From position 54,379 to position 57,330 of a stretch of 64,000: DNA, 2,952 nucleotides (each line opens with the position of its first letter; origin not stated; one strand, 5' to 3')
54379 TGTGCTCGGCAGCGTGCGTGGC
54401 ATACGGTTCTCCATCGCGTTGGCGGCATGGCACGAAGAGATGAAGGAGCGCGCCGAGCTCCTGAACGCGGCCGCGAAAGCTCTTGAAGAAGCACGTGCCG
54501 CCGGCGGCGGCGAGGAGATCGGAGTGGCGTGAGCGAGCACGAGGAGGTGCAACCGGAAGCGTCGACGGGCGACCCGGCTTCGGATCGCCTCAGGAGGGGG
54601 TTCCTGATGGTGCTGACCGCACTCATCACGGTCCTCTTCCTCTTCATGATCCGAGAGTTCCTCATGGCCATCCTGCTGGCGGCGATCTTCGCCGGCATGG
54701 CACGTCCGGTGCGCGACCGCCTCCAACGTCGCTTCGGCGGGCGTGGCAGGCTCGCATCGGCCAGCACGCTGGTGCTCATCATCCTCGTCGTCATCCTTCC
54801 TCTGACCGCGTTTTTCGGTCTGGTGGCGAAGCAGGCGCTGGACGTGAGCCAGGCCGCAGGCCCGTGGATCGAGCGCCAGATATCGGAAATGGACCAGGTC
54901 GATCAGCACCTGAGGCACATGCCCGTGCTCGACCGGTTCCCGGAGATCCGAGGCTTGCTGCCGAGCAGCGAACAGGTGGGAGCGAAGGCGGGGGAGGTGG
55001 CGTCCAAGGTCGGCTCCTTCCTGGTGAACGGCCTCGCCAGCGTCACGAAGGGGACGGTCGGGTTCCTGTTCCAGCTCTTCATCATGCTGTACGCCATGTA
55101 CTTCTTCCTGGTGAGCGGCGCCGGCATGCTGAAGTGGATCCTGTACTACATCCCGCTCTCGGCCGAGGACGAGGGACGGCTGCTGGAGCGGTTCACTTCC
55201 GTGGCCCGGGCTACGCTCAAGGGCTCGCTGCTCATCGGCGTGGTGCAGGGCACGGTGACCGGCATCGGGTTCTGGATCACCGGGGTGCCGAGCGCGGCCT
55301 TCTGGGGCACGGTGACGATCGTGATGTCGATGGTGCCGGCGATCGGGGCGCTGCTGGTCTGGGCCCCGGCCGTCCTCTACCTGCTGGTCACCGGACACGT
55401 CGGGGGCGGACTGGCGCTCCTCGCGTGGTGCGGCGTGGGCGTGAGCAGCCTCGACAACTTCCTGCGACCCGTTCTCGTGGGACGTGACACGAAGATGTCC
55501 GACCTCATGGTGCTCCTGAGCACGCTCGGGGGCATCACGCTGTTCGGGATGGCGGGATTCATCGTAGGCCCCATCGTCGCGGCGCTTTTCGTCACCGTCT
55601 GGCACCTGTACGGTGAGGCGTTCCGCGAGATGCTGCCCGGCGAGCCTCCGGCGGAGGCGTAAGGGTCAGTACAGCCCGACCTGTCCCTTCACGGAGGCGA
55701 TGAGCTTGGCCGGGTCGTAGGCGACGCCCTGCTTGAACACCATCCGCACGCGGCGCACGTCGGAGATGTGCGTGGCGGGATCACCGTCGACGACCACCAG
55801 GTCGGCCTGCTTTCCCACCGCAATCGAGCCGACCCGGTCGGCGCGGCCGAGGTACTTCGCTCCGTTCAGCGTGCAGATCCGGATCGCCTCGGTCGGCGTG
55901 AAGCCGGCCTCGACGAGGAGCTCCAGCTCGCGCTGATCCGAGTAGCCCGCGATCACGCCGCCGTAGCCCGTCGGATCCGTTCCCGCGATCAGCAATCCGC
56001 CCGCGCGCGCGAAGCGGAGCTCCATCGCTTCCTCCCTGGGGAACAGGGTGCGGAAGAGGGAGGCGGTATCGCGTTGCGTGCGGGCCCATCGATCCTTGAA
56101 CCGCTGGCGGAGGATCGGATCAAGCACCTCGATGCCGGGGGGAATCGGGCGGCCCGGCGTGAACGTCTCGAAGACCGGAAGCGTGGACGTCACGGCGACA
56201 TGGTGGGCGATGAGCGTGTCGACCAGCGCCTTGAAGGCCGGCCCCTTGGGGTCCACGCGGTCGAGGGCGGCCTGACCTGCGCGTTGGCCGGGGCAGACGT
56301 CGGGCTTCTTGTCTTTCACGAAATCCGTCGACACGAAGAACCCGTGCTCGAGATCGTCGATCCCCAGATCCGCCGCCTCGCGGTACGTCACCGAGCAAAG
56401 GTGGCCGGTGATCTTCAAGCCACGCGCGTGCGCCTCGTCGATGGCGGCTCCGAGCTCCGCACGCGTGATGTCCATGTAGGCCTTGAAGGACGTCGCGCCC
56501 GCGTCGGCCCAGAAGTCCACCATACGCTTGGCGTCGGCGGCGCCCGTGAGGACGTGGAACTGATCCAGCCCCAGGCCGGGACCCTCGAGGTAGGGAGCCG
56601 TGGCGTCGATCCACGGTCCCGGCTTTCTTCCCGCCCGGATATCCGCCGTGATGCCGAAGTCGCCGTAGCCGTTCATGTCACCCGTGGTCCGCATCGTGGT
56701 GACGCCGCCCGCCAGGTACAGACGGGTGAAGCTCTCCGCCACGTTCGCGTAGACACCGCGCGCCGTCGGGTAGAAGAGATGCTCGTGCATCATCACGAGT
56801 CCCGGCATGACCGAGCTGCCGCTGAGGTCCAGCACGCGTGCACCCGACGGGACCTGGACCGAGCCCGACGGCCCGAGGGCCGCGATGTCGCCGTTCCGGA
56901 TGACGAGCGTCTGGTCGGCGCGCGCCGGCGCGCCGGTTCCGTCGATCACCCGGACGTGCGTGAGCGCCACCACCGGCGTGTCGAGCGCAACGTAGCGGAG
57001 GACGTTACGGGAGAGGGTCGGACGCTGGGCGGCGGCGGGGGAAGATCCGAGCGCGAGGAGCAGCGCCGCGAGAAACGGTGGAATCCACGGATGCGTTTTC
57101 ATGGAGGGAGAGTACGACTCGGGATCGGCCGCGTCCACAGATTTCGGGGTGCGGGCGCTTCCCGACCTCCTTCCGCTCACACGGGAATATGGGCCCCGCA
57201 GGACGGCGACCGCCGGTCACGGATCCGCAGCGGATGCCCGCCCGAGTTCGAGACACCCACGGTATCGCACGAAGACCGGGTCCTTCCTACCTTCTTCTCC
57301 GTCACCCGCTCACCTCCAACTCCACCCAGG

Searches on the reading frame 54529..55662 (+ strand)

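Call 89: search_protein_families(library=pfam, proteins=[window:54529-55662:+], max_evalue=0.00001)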
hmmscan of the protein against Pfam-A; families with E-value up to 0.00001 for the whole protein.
window:54529-55662:+ (377 aa): 1 family
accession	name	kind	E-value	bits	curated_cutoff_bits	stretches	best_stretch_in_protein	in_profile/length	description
PF01594.21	AI-2E_transport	-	5.1e-53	180.8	34.3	1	26-357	3-322/327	AI-2E family transporter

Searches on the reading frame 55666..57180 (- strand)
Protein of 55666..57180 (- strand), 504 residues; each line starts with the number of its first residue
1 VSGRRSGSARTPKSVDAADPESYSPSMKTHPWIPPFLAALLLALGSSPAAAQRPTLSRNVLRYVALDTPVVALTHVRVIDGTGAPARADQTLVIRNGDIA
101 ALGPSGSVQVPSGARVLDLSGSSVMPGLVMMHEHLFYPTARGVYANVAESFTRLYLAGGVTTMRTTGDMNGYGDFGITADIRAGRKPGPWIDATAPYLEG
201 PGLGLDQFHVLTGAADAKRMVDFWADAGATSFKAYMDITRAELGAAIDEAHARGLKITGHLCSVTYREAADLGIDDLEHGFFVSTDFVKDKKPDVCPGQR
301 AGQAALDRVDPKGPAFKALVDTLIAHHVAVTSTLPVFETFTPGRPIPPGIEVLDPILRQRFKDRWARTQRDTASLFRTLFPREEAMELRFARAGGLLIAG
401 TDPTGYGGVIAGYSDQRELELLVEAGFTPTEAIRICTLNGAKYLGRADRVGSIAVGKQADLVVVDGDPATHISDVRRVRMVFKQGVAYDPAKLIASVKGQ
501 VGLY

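Call 89: search_protein_families(library=pfam, proteins=[window:55666-57180:-], max_evalue=0.00001)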
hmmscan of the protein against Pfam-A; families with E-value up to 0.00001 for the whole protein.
window:55666-57180:- (504 aa): 2 families
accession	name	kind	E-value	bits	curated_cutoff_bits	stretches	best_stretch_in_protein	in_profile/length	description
PF01979.26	Amidohydro_1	-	3.1e-25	89.6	25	1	399-486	247-343/345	Amidohydrolase family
PF07969.17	Amidohydro_3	-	9.4e-13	48.9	29.7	1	392-485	364-468/472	Amidohydrolase family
